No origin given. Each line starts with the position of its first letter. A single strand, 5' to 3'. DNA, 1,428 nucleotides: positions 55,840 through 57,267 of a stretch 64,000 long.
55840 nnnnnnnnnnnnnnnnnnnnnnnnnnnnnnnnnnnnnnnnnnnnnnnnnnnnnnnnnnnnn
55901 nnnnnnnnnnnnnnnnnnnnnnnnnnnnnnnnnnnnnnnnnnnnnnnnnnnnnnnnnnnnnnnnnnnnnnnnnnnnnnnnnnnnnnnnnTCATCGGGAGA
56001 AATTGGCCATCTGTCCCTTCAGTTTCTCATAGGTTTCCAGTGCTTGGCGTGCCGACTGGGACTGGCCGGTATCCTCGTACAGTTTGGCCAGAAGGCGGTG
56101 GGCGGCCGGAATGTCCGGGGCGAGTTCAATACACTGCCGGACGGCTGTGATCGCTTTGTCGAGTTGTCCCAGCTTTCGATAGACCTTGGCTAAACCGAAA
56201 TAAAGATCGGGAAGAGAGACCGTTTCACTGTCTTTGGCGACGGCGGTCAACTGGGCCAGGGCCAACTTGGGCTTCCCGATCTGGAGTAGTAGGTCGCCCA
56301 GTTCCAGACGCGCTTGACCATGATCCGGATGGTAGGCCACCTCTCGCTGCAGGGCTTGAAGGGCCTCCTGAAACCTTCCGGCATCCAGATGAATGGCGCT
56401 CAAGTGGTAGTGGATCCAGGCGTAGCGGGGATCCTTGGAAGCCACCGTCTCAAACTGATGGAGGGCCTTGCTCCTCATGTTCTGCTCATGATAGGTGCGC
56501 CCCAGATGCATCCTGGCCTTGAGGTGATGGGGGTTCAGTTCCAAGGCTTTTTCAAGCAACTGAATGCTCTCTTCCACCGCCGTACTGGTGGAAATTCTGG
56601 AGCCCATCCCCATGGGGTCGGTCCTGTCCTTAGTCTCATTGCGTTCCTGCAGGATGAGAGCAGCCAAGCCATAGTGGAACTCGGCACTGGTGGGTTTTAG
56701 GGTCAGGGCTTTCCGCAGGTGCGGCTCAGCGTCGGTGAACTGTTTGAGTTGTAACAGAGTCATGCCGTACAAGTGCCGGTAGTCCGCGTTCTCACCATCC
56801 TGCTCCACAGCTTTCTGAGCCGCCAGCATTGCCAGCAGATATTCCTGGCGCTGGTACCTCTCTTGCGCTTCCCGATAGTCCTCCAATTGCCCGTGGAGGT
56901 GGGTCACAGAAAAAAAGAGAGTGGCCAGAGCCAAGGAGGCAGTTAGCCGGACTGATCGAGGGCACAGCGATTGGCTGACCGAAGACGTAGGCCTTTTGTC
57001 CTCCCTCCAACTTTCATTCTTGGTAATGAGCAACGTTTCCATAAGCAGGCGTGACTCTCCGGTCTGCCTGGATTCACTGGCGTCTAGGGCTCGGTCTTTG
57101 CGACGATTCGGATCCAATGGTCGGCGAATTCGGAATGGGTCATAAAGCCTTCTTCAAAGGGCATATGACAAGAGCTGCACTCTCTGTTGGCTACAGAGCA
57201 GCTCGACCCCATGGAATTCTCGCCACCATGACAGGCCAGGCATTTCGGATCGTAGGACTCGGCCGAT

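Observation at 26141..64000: Five paralogous CRTAC1-like (FG-GAP/UnbV) + TPR gene pairs in 38 kb, with three TPR-centred modules adjacent to multiheme c-type cytochromes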

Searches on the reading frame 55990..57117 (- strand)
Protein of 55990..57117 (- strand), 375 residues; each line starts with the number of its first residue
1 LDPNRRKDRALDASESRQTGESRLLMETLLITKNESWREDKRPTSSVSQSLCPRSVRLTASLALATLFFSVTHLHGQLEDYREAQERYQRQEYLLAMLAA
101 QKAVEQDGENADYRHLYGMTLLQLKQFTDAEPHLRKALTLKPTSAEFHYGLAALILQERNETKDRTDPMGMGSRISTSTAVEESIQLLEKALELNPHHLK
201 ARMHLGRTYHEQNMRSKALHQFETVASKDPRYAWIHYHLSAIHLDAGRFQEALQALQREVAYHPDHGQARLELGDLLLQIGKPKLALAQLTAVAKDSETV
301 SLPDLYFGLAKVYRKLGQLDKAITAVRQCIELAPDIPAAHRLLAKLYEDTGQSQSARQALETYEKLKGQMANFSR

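Call 5: search_protein_families(library=pfam, proteins=[window:55990-57117:-], max_evalue=0.01)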
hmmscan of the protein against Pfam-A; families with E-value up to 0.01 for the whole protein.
window:55990-57117:- (375 aa): 30 families (the best 25 are shown)
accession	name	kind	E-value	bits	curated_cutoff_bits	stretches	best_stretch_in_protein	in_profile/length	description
PF13431.12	TPR_17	-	3.3e-30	102.2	24.4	2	100-131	2-33/34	Tetratricopeptide repeat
PF14559.12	TPR_19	-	6.5e-29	100.5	25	6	244-295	2-53/68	Tetratricopeptide repeat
PF07719.23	TPR_2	-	1e-26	91.2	27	3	303-335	1-33/34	Tetratricopeptide repeat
PF13432.12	TPR_16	-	2.6e-25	88.9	32.7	4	243-293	7-57/65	Tetratricopeptide repeat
PF13181.12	TPR_8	-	1.2e-23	81.6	25.7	2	304-335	2-33/34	Tetratricopeptide repeat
PF00515.34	TPR_1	-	7.7e-23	79.8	27.8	2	304-335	2-33/34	Tetratricopeptide repeat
PF13414.12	TPR_11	-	3.1e-21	75.2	26.8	2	311-351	2-42/42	TPR repeat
PF13424.12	TPR_12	-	2.5e-20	72.9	30.1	2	305-362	5-70/77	Tetratricopeptide repeat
PF13428.12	TPR_14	-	3.2e-20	71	23.5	2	303-346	1-44/44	Tetratricopeptide repeat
PF12895.13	ANAPC3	-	1.1e-15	58.1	27.2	3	304-362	25-81/82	Anaphase-promoting complex, cyclosome, subunit 3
PF13371.12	TPR_9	-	9.1e-13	48.5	35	2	239-294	1-56/73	Tetratricopeptide repeat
PF23914.1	TPR_CcmH_CycH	-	3.5e-11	43.6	42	1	83-225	22-147/158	Cytochrome c-type biogenesis protein H TPR domain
PF13174.12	TPR_6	-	4.3e-11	43.2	26.3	1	305-335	2-32/33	Tetratricopeptide repeat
PF13176.12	TPR_7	-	2.3e-10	40.1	27.9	0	307-335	3-31/36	Tetratricopeptide repeat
PF14561.12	TPR_20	-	1.3e-08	35.4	25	1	251-322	6-77/90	Tetratricopeptide repeat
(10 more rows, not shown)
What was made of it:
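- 55990..57117 (-): TPR_D, overlapping CYT_D by 34 nt and the GH156-like gene by 4 nt. Pfam (call 5).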
